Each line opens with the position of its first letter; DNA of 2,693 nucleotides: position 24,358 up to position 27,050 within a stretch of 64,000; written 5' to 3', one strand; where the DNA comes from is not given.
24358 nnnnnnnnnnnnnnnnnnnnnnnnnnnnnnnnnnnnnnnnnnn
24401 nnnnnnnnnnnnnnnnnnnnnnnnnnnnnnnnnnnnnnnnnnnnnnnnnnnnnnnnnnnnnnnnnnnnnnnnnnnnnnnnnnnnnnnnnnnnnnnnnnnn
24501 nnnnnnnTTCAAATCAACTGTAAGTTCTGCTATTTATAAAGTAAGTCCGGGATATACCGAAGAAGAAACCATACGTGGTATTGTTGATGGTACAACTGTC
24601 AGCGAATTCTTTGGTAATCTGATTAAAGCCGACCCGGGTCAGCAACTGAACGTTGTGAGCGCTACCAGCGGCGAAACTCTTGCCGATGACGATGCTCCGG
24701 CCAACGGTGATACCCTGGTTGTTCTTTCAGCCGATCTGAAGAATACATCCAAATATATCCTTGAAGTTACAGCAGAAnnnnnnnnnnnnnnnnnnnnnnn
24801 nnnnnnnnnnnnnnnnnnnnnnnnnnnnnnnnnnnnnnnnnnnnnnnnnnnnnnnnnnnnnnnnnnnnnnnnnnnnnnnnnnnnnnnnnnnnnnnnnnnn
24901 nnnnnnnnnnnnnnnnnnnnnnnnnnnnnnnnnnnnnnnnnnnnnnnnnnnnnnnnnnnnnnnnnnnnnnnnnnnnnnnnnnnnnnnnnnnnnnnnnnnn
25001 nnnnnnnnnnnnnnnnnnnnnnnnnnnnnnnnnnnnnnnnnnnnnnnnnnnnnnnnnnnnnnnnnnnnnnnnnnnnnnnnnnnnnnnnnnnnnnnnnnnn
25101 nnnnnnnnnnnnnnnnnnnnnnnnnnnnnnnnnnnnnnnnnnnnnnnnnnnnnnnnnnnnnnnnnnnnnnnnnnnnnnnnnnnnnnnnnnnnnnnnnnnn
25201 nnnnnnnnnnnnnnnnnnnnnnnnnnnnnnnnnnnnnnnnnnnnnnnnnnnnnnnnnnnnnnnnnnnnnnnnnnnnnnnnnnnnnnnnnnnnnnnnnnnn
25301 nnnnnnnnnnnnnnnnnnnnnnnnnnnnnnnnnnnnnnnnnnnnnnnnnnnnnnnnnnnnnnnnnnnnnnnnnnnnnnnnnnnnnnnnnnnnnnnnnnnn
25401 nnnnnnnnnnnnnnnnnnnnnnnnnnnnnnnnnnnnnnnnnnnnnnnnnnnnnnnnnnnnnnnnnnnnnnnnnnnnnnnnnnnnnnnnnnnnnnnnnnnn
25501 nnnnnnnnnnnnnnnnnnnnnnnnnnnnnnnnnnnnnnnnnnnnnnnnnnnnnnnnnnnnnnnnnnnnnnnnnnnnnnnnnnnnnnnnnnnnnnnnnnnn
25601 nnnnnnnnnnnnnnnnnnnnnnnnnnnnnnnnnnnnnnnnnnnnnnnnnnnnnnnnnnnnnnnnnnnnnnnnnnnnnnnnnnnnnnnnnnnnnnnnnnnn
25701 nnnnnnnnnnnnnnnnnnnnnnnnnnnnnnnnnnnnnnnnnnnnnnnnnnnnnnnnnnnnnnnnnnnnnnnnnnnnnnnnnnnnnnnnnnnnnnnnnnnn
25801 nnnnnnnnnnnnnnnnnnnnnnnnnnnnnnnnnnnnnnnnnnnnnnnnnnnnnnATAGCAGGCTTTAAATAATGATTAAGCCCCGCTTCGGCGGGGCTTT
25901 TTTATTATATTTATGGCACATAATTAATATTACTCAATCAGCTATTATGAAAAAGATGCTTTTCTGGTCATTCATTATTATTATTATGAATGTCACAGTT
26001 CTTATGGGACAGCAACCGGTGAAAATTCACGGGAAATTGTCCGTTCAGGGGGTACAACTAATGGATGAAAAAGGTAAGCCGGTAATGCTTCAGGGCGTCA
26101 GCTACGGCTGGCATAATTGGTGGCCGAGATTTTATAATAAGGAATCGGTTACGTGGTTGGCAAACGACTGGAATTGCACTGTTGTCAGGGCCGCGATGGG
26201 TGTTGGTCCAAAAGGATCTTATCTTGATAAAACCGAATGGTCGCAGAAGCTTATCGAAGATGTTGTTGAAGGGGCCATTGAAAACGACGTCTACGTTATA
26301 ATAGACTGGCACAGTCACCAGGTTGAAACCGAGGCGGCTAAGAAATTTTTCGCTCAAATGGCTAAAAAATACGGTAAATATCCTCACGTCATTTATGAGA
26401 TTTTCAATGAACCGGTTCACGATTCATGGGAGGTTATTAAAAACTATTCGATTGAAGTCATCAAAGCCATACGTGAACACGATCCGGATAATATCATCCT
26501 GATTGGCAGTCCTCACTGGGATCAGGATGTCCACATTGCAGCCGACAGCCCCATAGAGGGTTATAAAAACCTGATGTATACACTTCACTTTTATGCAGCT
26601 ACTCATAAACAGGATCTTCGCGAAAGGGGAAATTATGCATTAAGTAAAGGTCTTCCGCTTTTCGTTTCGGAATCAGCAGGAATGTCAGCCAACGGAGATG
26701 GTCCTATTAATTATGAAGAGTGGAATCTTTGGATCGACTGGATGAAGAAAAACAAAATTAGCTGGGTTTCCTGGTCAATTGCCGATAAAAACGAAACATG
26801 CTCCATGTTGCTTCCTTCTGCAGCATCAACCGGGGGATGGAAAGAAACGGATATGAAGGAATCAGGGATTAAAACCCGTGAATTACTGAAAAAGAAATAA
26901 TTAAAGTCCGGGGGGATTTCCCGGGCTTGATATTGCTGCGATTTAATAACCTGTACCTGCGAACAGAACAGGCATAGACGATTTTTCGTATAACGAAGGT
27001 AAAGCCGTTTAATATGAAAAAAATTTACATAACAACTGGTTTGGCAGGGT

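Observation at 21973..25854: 1293-aa T9SS-exported protein with two lamin-tail-like domains and six repeated modules but no catalytic motif, heading the glycoside hydrolase arm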

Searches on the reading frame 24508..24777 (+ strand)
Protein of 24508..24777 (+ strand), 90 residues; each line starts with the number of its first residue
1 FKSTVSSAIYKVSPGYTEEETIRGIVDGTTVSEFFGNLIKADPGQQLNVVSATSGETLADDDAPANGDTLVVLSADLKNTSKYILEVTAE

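Call 33: search_solved_structures(query=A4, max_evalue=10, show_alignments=3)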
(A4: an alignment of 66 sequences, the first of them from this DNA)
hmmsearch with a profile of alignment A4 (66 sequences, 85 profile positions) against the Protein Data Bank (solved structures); distinct sequences matched with E-value up to 10: 9.
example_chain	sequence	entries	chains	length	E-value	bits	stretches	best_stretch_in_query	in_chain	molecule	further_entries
4het_A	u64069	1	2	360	0.024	18.3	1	16-83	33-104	HYPOTHETICAL GLYCOSIDE HYDROLASE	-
7uwz_A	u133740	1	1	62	0.13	16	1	41-75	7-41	De novo designed small beta-barrel protein 33_bp_sh3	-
4jrl_A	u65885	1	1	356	0.16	15.6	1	12-83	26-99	putative glycoside hydrolase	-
9arw_A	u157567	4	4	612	1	13.1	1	9-61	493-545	Type III-B CRISPR-associated protein Cas10/Cmr2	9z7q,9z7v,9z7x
8dej_A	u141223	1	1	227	2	12.1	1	24-59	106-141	pre-crRNA processing endonuclease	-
7kha_A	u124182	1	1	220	2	12.1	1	24-59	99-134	CRISPR-associated protein, CT1134 family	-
8dex_A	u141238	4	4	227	2.1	12.1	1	24-59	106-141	pre-crRNA processing endonuclease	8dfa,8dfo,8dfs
5vp5_A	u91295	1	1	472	7.2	10.4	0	35-78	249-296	3-oxoacyl-acyl-carrier protein reductase FabG4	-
3u0b_A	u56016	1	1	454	9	10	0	35-78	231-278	Oxidoreductase, short chain dehydrogenase/reductase family protein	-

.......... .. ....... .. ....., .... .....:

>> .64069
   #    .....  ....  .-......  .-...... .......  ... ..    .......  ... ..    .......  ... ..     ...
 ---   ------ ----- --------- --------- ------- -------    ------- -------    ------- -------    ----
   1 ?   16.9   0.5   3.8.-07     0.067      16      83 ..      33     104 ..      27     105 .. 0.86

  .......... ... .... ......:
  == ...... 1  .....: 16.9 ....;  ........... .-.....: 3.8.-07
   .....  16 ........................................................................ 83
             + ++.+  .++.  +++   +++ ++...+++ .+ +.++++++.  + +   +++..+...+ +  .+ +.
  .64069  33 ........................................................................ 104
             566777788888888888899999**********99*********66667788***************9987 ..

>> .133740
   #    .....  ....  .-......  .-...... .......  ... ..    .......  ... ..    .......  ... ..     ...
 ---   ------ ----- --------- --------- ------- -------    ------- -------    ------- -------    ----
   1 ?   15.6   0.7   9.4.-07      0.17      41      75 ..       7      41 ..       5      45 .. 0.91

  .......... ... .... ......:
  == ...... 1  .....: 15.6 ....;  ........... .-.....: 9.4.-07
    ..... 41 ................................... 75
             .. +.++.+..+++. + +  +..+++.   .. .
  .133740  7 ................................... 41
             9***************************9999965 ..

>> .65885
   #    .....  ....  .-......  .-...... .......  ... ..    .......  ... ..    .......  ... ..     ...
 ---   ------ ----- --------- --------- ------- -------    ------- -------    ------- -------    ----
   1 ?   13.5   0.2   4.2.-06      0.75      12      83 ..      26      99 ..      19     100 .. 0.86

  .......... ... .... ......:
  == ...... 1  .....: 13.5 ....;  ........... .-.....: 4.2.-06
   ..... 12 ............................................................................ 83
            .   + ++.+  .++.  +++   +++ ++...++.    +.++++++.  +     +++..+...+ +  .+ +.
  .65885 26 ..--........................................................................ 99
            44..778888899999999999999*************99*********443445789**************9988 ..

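Call 34: search_protein_families(library=pfam, alignment_id=A4, max_evalue=1)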
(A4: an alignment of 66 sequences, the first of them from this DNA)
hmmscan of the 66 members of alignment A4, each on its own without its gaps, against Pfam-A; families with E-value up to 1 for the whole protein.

A. member 1, seq(90 aa): 0 families

B. families by the number of members that match (of 66 scanned): 28 families (the first 25 are shown)
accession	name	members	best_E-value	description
PF12733.13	Cadherin-like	7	0.0015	Cadherin-like beta sandwich domain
PF19755.4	DUF6242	7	0.0015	Domain of unknown function (DUF6242)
PF20608.4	Phage_tube_C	6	0.0021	Phage tail tube protein C-terminal domain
PF02863.23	Arg_repressor_C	3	0.023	Arginine repressor, C-terminal domain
PF25596.1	CPSase_L_D1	2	0.001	Carbamoyl phosphate synthase preATP-grasp domain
PF03259.23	Robl_LC7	2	0.0035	Roadblock/LC7 domain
PF16410.10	DUF5018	2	0.0099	Domain of unknown function (DUF5018)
PF16371.11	MetallophosN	2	0.012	N terminal of Calcineurin-like phosphoesterase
PF18316.7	S-l_SbsC_C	2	0.021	S-layer protein SbsC C-terminal domain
PF20957.2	GxGYxYP_N_2nd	1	0.0033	GxGYxYP_N second domain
PF00963.24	Cohesin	1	0.0054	Cohesin domain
PF02465.23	FliD_N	1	0.0087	Flagellar hook-associated protein 2 N-terminus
PF13464.11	RodZ_C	1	0.013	RodZ C-terminal domain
PF13580.11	SIS_2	1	0.019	SIS domain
PF06045.17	Rhamnogal_lyase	1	0.021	Rhamnogalacturonate lyase family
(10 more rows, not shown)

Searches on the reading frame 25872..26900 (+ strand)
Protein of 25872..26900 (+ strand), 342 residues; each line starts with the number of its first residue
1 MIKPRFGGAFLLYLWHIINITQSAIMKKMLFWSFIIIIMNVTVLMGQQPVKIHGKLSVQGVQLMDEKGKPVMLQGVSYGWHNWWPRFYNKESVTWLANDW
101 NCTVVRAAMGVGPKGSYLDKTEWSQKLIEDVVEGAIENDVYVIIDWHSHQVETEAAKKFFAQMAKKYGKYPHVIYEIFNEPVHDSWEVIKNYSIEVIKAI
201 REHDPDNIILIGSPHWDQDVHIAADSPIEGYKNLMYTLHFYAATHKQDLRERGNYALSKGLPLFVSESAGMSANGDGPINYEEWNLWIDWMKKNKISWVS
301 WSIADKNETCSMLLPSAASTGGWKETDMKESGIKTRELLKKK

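Call 5: search_protein_families(library=pfam, proteins=[window:25872-26900:+], max_evalue=0.001)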
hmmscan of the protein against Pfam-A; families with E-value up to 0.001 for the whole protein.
window:25872-26900:+ (342 aa): 1 family
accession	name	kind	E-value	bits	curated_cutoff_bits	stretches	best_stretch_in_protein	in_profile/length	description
PF00150.24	Cellulase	-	8.9e-56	189.8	23.5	1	64-306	1-271/272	Cellulase (glycosyl hydrolase family 5)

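Call 52: search_solved_structures(query=window:25872-26897:+, max_evalue=1e-10)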
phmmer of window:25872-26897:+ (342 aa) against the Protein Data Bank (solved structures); distinct sequences matched with E-value up to 1e-10: 24.
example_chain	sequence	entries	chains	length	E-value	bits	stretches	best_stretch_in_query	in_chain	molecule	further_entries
5i2u_A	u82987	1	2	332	5.4e-117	394.3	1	51-339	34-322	Cellulase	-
6gjf_A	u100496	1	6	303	1.5e-85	290.9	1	46-341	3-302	ENDOGLUCANASE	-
8bqa_AAA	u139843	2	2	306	4.9e-82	279.3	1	55-338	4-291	Endoglucanase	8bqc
5ihs_A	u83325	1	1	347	4.7e-80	272.8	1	38-340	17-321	Endoglucanase, glycoside hydrolase family 5 protein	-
8c10_A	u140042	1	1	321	6.8e-78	265.7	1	56-340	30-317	GH5 Cellulase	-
4m1r_A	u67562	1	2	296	1e-76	261.8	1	71-338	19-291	Cellulase 5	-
3pzt_A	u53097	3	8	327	1.6e-76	261.2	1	47-337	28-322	Endoglucanase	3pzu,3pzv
1lf1_A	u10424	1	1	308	2.3e-75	257.4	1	50-340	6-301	Cel5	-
1h11_A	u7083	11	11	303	4.6e-75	256.4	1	50-340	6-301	ENDOGLUCANASE 5A | ENDOGLUCANASE B | PROTEIN (ENDOGLUCANASE)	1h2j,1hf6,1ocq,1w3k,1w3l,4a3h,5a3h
1e5j_A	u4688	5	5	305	4.6e-75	256.4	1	50-340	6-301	ENDOGLUCANASE 5A | ENDOGLUCANASE B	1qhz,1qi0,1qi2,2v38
1h5v_A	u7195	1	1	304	5.4e-75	256.2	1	50-340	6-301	ENDOGLUCANASE 5A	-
1a3h_A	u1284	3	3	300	5.6e-75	256.1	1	50-340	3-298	ENDOGLUCANASE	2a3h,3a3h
4xzw_A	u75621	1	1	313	7.5e-75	255.7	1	47-333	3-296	endo-glucanase chimera C10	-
4xzb_A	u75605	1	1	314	1.6e-72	248.1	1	47-333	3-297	CelA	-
9wcc_A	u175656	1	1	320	9.9e-72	245.4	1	50-341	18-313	AABGIC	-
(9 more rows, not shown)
